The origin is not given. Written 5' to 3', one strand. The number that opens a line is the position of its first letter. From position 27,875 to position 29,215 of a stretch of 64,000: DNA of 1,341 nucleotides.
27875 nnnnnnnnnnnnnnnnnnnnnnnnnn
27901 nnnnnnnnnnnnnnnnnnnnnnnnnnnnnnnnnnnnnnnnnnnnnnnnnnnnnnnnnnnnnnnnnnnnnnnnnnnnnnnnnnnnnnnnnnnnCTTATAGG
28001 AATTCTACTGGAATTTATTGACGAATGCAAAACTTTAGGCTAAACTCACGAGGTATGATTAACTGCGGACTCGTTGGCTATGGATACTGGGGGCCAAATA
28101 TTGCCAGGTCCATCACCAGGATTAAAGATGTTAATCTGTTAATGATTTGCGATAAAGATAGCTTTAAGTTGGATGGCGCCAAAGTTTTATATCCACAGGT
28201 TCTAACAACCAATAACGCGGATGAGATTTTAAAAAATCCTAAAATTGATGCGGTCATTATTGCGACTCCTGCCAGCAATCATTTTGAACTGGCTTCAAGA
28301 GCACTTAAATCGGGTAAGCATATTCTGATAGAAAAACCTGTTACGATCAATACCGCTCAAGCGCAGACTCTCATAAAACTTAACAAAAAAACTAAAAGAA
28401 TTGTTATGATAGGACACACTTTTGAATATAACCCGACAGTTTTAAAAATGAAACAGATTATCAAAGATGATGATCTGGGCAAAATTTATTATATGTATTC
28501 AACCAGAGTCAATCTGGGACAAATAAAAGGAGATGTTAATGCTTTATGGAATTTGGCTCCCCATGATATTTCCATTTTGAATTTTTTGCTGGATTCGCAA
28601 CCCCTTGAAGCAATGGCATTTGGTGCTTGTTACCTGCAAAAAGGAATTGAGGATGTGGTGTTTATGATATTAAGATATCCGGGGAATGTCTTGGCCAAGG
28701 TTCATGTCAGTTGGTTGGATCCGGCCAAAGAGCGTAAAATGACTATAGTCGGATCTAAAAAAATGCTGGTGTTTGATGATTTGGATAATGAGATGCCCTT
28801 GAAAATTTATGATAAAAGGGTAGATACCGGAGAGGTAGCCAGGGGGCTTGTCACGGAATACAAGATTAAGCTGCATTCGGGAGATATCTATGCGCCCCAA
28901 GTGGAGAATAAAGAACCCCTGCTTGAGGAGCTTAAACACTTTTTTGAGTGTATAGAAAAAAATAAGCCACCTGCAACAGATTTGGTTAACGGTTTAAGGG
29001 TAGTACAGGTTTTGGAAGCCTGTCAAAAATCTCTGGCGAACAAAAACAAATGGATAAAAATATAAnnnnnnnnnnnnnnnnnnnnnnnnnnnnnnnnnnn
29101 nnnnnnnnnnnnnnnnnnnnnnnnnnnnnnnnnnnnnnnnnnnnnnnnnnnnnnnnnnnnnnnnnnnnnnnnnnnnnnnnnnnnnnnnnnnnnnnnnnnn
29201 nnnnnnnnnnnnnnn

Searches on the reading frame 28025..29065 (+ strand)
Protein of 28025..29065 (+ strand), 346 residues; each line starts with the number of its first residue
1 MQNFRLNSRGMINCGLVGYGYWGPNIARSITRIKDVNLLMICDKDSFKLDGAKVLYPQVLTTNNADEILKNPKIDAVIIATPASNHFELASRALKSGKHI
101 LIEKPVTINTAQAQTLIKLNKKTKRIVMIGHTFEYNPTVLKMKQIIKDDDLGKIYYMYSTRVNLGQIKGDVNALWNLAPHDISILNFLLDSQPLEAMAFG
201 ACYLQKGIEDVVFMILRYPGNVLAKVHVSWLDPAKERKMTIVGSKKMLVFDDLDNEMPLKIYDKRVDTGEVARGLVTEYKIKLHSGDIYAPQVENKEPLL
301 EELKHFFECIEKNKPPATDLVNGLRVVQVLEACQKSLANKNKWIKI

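Call 35: search_protein_families(library=pfam, proteins=[window:28025-29065:+], max_evalue=0.0001)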
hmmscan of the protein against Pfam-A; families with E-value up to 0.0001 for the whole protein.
window:28025-29065:+ (346 aa): 4 families
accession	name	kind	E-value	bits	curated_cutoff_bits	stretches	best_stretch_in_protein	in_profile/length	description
PF01408.29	GFO_IDH_MocA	-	2.5e-24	86.7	24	1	12-131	1-120/120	Oxidoreductase family, NAD-binding Rossmann fold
PF22725.1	GFO_IDH_MocA_C3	-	3.7e-15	56.5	27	1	140-248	2-123/124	GFO/IDH/MocA C-terminal domain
PF02894.22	GFO_IDH_MocA_C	-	2.8e-12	47.3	22.9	1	173-345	42-217/218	Oxidoreductase family, C-terminal alpha/beta domain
PF03447.22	NAD_binding_3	-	1.8e-05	25.9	24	1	18-126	1-112/116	Homoserine dehydrogenase, NAD binding domain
